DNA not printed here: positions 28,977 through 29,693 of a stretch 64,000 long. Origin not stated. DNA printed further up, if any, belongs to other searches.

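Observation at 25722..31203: Capsid-less siphovirus/GTA-like tail gene module between housekeeping operons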

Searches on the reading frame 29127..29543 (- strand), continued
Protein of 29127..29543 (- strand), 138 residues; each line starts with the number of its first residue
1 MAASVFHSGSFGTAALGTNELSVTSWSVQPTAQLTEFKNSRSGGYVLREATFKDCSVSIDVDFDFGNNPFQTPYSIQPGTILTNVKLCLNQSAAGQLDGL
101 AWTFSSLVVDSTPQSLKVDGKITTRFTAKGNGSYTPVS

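Call 23: search_protein_families(library=phrogs, proteins=[L011:9-740:+, L011:832-2679:+, L011:2683-3585:+, L011:3588-4445:+, L011:4346-4912:+, L011:4750-5493:+, L011:5474-6103:+, L011:6680-7324:+, L011:7303-8439:+, L011:8667-10001:+], max_evalue=0.01)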
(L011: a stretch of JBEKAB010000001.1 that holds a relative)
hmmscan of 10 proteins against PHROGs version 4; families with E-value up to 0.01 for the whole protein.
L011:9-740:+ (243 aa): 0 families

L011:832-2679:+ (615 aa): 4 families
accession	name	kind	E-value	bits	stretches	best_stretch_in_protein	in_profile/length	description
phrog_36743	-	unknown function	5.7e-06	26.8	1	449-517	55-124/306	-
phrog_7458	-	tail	8.6e-06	25.3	1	102-323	517-717/732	tail spike protein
phrog_21285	-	head and packaging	0.00033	18.6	1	525-606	385-466/2143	virion structural protein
phrog_18315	-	unknown function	0.0025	16.8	1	521-599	101-182/918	-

L011:2683-3585:+ (300 aa): 0 families

L011:3588-4445:+ (285 aa): 0 families

L011:4346-4912:+ (188 aa): 1 family
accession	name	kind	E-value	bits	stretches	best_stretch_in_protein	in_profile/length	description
phrog_195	-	connector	1.3e-08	35.4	1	46-148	154-249/386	head-tail adaptor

L011:4750-5493:+ (247 aa): 13 families
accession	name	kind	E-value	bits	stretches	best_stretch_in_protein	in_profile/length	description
phrog_620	-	DNA, RNA and nucleotide metabolism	8.2e-38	131.6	1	57-194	6-143/217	ParB-like partition protein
phrog_498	-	other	5.4e-37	128.6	1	53-193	28-171/633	DNA methyltransferase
phrog_723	-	DNA, RNA and nucleotide metabolism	3.5e-26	93.4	1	55-194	8-149/223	ParB-like partition protein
phrog_15396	-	DNA, RNA and nucleotide metabolism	7.7e-26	92.5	1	59-189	3-134/258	ParB-like partition nuclease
phrog_8071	-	DNA, RNA and nucleotide metabolism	3.5e-23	83.5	1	57-192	4-136/389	ParB-like partition protein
phrog_940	-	DNA, RNA and nucleotide metabolism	1.1e-19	71.9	1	58-183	4-130/388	nuclease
phrog_930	-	DNA, RNA and nucleotide metabolism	3e-19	70.8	1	59-189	6-136/223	ParB-like partition protein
phrog_9353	-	unknown function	9.9e-13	49.5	1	62-189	13-141/245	-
phrog_18056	-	DNA, RNA and nucleotide metabolism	5.8e-07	29.7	1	58-148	1-91/387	ParB-like partition nuclease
phrog_4715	-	DNA, RNA and nucleotide metabolism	7.9e-06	25.5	1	59-156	146-249/630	ParB-like partition protein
phrog_5475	-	unknown function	6.2e-05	23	1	58-149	1-89/458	-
phrog_6392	-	DNA, RNA and nucleotide metabolism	8.6e-05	23.5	1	81-189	28-150/268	ParB-like partition protein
phrog_3264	-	DNA, RNA and nucleotide metabolism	0.00087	20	1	66-154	55-148/337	ParB-like partition protein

L011:5474-6103:+ (209 aa): 0 families

L011:6680-7324:+ (214 aa): 16 families
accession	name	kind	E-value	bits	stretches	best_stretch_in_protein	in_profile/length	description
phrog_620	-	DNA, RNA and nucleotide metabolism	6.3e-35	122.2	1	42-197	6-156/217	ParB-like partition protein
phrog_498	-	other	1.1e-33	117.6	1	40-186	30-189/633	DNA methyltransferase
phrog_723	-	DNA, RNA and nucleotide metabolism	3.8e-24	86.7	1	38-171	6-146/223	ParB-like partition protein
phrog_8071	-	DNA, RNA and nucleotide metabolism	1.5e-23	84.7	1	43-177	5-141/389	ParB-like partition protein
phrog_940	-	DNA, RNA and nucleotide metabolism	3.2e-20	73.7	1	43-166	4-131/388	nuclease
phrog_15396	-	DNA, RNA and nucleotide metabolism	1.3e-19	72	1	45-182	4-151/258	ParB-like partition nuclease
phrog_930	-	DNA, RNA and nucleotide metabolism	1.8e-15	58.4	1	46-183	8-148/223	ParB-like partition protein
phrog_9353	-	unknown function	9.5e-14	52.9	1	47-180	13-152/245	-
phrog_4715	-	DNA, RNA and nucleotide metabolism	5e-08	32.8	1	40-141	142-249/630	ParB-like partition protein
phrog_18056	-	DNA, RNA and nucleotide metabolism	1.9e-06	28.1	1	43-129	1-87/387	ParB-like partition nuclease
phrog_3264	-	DNA, RNA and nucleotide metabolism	3.8e-06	27.8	1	42-140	46-149/337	ParB-like partition protein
phrog_28816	-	unknown function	2.2e-05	25.2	1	182-209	22-49/54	-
phrog_5475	-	unknown function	2.7e-05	24.2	1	43-142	1-97/458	-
phrog_6392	-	DNA, RNA and nucleotide metabolism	0.0015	19.5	1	67-160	29-138/268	ParB-like partition protein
phrog_3951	-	unknown function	0.0018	18.8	1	40-129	13-108/301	-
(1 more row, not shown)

L011:7303-8439:+ (378 aa): 5 families
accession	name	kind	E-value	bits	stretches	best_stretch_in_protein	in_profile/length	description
phrog_11143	-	unknown function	5.6e-104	348.9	1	10-363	7-352/357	-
phrog_293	-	moron, auxiliary metabolic gene and host takeover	7.6e-18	64.9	1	96-197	248-345/1058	ABC transporter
phrog_2392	-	moron, auxiliary metabolic gene and host takeover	8.2e-06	25.4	0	120-153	618-651/726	ABC transporter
phrog_7693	-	other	4.7e-05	24.4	1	272-322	2-52/89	acetyltransferase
phrog_2071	-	other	0.0053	17.6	1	49-70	17-38/282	ATPase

L011:8667-10001:+ (444 aa): 3 families
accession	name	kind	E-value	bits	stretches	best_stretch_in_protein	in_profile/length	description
phrog_2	-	head and packaging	3.2e-29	103.3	1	32-429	265-594/807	terminase large subunit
phrog_10250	-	head and packaging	2.8e-17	64.2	1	226-430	3-218/228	terminase large subunit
phrog_7579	-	head and packaging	0.00093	19.5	1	30-242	2-214/239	terminase large subunit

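Call 26: find_related_loci(query=A1, collection=viral_contigs, flank=10000)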
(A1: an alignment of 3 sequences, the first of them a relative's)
Query A1 (442 aa) in viral_contigs; peptide patterns used: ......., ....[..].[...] (x = any residue, [..] = any of these).
83 stretches matched a pattern; 21 encode a relative of the query (tblastn E <= 1e-3); 21 distinct loci.
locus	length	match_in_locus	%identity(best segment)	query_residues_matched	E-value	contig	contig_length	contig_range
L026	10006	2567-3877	78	7-440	0e+0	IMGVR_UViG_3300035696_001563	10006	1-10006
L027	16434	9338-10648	78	7-440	0e+0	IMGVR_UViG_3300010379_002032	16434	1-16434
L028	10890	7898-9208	75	5-442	0e+0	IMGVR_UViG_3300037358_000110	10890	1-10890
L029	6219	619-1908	77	12-440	0e+0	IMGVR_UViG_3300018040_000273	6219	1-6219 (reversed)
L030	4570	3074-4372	76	7-440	0e+0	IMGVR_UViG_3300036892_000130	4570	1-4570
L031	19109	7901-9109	81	35-440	0e+0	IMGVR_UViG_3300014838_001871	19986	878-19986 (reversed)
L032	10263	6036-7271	78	31-442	0e+0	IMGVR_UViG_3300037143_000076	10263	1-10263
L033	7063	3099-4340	77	29-442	0e+0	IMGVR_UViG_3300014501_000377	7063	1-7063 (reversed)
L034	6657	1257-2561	76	7-440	0e+0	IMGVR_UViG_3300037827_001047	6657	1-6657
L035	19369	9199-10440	77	29-442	0e+0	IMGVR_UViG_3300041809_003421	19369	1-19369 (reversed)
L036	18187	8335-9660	69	4-440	0e+0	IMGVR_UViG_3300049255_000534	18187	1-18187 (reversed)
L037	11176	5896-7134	71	23-442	0e+0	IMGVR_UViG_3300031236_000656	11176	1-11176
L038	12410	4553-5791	71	23-442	0e+0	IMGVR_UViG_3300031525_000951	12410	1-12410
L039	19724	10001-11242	77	29-442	0e+0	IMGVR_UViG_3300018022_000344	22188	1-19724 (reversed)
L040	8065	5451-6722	44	31-441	5e-106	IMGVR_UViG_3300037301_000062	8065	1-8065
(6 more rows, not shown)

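Call 37: search_solved_structures(query=A2, max_evalue=10)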
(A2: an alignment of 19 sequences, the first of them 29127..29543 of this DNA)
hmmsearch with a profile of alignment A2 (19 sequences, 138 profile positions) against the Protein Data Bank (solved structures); distinct sequences matched with E-value up to 10: 1.
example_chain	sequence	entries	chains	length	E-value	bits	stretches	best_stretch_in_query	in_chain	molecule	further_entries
5xhh_A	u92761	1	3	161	0.28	14.3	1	75-128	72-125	Hcp1 family type VI secretion system effector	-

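Call 40: predict_structure(alignment_id=A2)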
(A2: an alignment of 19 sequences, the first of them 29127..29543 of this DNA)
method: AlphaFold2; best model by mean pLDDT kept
length: 138 residues; sequences in the alignment: 19
mean_pLDDT: 74.5   pTM: 0.66
mean pLDDT of the five models: 74.5, 73.1, 70.1, 69.5, 67.9
residues with pLDDT >= 90: 0; 70-90: 84; 50-70: 51; < 50: 3
segments of 3 or more residues with pLDDT < 50: 1-3
pLDDT, mean of each block of 10 residues (from residue 1): 65 81 85 58 59 80 67 74 85 72 88 70 82 79
secondary structure, 60 per line:
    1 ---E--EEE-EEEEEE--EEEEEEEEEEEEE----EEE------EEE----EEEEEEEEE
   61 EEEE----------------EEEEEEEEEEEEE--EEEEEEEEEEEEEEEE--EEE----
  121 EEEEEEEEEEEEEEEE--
elements in order: E7-9 E11-16 E19-31 E36-38 E45-47 E52-64 E81-93 E96-111 E114-116 E121-136
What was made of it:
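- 29127..29543 (-): Tail tube (major tail) protein, 138 aa. AF2 model pLDDT 74.5 (call 40).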

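Call 43: fold_search(model_id=the predicted structure, library=pdb)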
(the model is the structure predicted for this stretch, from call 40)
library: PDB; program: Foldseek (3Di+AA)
matches with E <= 10: 987; with E <= 0.001: 1
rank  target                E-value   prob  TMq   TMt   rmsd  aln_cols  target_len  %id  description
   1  8gtb_A                4.7e-04  1.00  0.53  0.56   6.8       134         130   15  Cryo-EM structure of the marine siphophage vB_DshS-R4C tail tube protein (released 2023-07-12)
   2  7yw0_A                4.5e-03  1.00  0.42  0.47   8.9       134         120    9  Bacteroides fragilis Hcp5 (released 2023-08-30)
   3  8v3w_G                5.3e-03  1.00  0.42  0.42   7.6       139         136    9  CryoEM Structure of Diffocin - precontracted - Baseplate - focused refinement on triplex region (released 2024-08-28)
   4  8v3w_T                5.3e-03  1.00  0.42  0.42   7.6       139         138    9  CryoEM Structure of Diffocin - precontracted - Baseplate - focused refinement on triplex region (released 2024-08-28)
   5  6j0n_b                6.1e-03  1.00  0.40  0.27   8.4       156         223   11  Cryo-EM Structure of an Extracellular Contractile Injection System, baseplate in extended state, refined in C6 symmetr (released 2019-04-10)
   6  7yw0_B                6.8e-03  1.00  0.42  0.47   8.8       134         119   10  Bacteroides fragilis Hcp5 (released 2023-08-30)
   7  9occ_B                7.5e-03  0.99  0.41  0.37   7.3       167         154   12  Sf11 bacteriophage tail (released 2025-11-12)
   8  9mu3_E                8.8e-03  1.00  0.42  0.37   8.4       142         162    8  SaPI1 neck structure (released 2025-05-07)
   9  8fqc_U1               9.2e-03  1.00  0.44  0.18   7.4       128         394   12  Structure of baseplate with receptor binding complex of Agrobacterium phage Milano (released 2024-01-31)
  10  6v8i_AA               9.7e-03  1.00  0.45  0.42   8.7       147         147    7  Composite atomic model of the Staphylococcus aureus phage 80alpha baseplate (released 2020-03-04)
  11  8eon_A                9.7e-03  1.00  0.37  0.31  10.8       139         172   10  Pseudomonas phage E217 baseplate complex (released 2023-07-26)
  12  6v8i_AB               1.0e-02  1.00  0.49  0.42   6.6       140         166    8  Composite atomic model of the Staphylococcus aureus phage 80alpha baseplate (released 2020-03-04)
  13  6rap_A                1.2e-02  1.00  0.48  0.45   7.8       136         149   12  Cryo-EM structure of the anti-feeding prophage cap (AFP tube terminating cap) (released 2019-04-17)
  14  9qgl_1A               1.2e-02  1.00  0.45  0.43   7.7       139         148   11  Cryo-EM structure of the PlPVC1 baseplate, 6-fold symmetrized (C6), in extended state (released 2025-10-29)
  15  6rao_A                1.2e-02  1.00  0.51  0.48   7.8       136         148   12  Cryo-EM structure of the anti-feeding prophage (AFP) baseplate, 6-fold symmetrised (released 2019-04-17)
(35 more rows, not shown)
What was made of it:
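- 29127..29543 (-): Foldseek top hit is the siphophage R4C tail tube 8gtb_A (E 4.7e-4, TM 0.53-0.56), followed by Hcp, diffocin, AFP, monocin and RcGTA tubes (call 43).
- On Siphovirus-type (non-contractile) phage tail module: The AF2 model (pLDDT 74.5) best matches siphophage tail tube 8gtb_A (E 4.7e-4) and then dozens of tube/Hcp proteins (calls 40, 43).
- Closest known: F-type tailocins. Same: The tube model matches the monocin tube among many other tube-fold proteins (call 43).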

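Call 44: search_protein_representatives(alignment_id=A2)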
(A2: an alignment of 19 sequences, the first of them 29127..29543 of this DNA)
Query: 19 sequences, 138 profile positions. Proteins with E-value up to 0.001 (for the whole library): 255; up to 1e-10: 103; up to 1e-30: 13. The best 150 are listed.
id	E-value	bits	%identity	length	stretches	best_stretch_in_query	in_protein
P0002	2.3e-75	267.2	-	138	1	1-137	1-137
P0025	4.6e-56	204.7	-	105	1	34-137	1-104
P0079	5.8e-48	178.5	-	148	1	1-137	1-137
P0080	2.2e-47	176.6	-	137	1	1-137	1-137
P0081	4.0e-47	175.8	-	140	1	2-134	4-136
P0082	6.3e-40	152.5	-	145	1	4-137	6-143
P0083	9.7e-38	145.4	-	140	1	4-137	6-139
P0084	5.9e-37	142.8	-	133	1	1-137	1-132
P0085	3.2e-34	134.0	-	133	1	6-137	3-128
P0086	3.3e-32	127.5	-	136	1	4-137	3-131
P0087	3.7e-32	127.3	-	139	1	1-137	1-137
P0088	5.9e-32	126.6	-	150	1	3-137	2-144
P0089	6.8e-31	123.2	-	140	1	6-137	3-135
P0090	2.5e-29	118.1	-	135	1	6-137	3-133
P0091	7.2e-28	113.4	-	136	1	6-137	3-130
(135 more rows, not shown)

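Call 49: search_protein_families(library=pfam, alignment_id=A4, max_evalue=0.01)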
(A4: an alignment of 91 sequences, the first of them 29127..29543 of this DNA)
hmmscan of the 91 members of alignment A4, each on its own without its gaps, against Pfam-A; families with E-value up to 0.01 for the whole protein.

A. member 1, window:29127-29543:- (138 aa): 0 families

B. families by the number of members that match (of 91 scanned): 4 families
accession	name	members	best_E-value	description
PF06199.17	Phage_tail_2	2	0.00013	Phage tail tube protein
PF16460.11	Phage_TTP_11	1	0.0043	Phage tail tube, TTP, lambda-like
PF18906.5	Phage_tube_2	1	0.0058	Phage tail tube protein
PF20729.2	PE-PGRS_C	1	0.0074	PE-PGRS C-terminal aspartyl peptidase-like domain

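Call 50: search_protein_families(library=phrogs, alignment_id=A4, max_evalue=0.001)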
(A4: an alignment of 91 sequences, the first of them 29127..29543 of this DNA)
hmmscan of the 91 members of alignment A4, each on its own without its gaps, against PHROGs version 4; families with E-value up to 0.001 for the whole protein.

A. member 1, window:29127-29543:- (138 aa): 0 families

B. families by the number of members that match (of 91 scanned): 3 families
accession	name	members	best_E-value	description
phrog_1407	-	7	1.3e-07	major tail protein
phrog_9522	-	2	1.4e-05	major tail protein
phrog_10528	-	1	6.3e-05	major tail protein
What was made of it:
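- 29127..29543 (-): 255 remote homologues (call 44), some of which hit Phage_tail_2, Phage_TTP_11, Phage_tube_2 and PHROG major tail families (calls 49, 50).
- On Siphovirus-type (non-contractile) phage tail module: Remote homologues hit Phage_tail_2, TTP_11, tube_2 and PHROG major tail families (calls 49, 50).
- Tube identity: calls 40, 43, 44, 49, 50.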

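Call 52: search_protein_families(library=phrogs, proteins=[L011:14370-14879:+, L011:11367-12371:+, L011:12420-13127:+, L011:13212-14330:+, L011:16595-16975:+, L011:17813-18868:+, L011:19808-20218:+, L011:20236-20712:+, L011:2683-3585:+, L011:3588-4445:+], max_evalue=0.01)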
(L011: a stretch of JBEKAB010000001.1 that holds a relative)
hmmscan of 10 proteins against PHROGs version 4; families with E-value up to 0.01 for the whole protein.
L011:14370-14879:+ (169 aa): 0 families

L011:11367-12371:+ (334 aa): 2 families
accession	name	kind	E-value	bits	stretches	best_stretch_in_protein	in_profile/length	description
phrog_976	-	head and packaging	1.5e-08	35.4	1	78-119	70-111/415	head maturation protease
phrog_11321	-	unknown function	0.0063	17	0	85-112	39-68/327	-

L011:12420-13127:+ (235 aa): 0 families

L011:13212-14330:+ (372 aa): 1 family
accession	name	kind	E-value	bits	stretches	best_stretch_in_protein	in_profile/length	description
phrog_29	-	head and packaging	9.1e-12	45.8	1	136-371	157-359/439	major head protein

L011:16595-16975:+ (126 aa): 0 families

L011:17813-18868:+ (351 aa): 1 family
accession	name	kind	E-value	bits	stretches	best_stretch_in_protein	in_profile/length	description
phrog_4366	-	head and packaging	0.00026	22.3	1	297-349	36-89/91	head fiber protein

L011:19808-20218:+ (136 aa): 0 families

L011:20236-20712:+ (158 aa): 1 family
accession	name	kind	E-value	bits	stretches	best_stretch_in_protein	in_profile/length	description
phrog_805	-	head and packaging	0.0069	17.5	1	4-57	85-138/189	internal virion protein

L011:2683-3585:+ (300 aa): 0 families

L011:3588-4445:+ (285 aa): 0 families

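Call 53: find_related_loci(query=A2, collection=metagenome_contigs, flank=10000)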
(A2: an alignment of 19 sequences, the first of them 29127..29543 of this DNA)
Query A2 (138 aa) in metagenome_contigs; peptide patterns used: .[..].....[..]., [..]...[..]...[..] (x = any residue, [..] = any of these).
118 stretches matched a pattern; 28 encode a relative of the query (tblastn E <= 1e-3); 28 distinct loci.
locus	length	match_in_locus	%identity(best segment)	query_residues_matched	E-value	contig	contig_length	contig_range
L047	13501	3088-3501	93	1-138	9e-86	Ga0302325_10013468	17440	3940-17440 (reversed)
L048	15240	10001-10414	93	1-138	9e-86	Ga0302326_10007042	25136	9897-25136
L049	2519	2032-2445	92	1-138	3e-87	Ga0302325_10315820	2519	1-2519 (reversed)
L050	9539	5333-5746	91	1-138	4e-85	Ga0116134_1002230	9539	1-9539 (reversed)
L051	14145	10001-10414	91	1-138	8e-85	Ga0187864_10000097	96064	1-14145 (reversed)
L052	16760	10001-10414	92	1-138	7e-85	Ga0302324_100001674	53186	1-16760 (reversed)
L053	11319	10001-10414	91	1-138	1e-84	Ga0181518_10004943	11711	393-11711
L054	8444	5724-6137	91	1-138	3e-84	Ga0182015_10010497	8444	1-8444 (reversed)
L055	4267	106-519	90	1-138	4e-84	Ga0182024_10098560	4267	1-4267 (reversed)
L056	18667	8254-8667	88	1-138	4e-83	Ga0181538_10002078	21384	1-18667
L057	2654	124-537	88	1-138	1e-84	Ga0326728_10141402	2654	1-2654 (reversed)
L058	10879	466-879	88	1-138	4e-83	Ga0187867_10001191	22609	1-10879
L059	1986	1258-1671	88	1-138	4e-86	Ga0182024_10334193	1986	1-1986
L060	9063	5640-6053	88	1-138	6e-83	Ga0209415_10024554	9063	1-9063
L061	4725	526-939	88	1-138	2e-82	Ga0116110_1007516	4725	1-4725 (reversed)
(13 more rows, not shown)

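Call 65: search_dna_similar(query=L011:10001-11326:+, collection=phages, mode=protein, max_evalue=0.00001, max_rows=12)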
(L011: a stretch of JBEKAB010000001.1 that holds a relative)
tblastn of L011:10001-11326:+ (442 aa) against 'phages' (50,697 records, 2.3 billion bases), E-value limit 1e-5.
Records with a match: 3; places in all: 3; records where one place covers at least 80% of the query: 0.
Best place of each record, by identity: <60% 3.
By first word of the organism name: Bacillus 3.
By host as written in the record: Bacillus licheniformis DSM13 1; - 1; Bacillus licheniformis HNIBR-BC151 1.
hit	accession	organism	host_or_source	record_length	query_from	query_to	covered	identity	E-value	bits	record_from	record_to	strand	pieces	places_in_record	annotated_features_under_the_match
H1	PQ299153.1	Bacillus phage Jayan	Bacillus licheniformis DSM13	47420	128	422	67%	21.9%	8e-7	57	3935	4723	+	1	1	portal protein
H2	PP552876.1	Bacillus phage PK-1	-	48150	128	422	67%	21.5%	2e-6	57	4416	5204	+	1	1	DUF935 family protein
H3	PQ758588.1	Bacillus phage PS1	Bacillus licheniformis HNIBR-BC151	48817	128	422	67%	21.5%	2e-6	57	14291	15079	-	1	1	DUF935 family protein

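Call 66: search_dna_similar(query=window:29127-29543:-, collection=phages, mode=protein, max_evalue=1, max_rows=10)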
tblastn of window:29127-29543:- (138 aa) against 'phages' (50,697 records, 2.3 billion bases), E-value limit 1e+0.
No match.
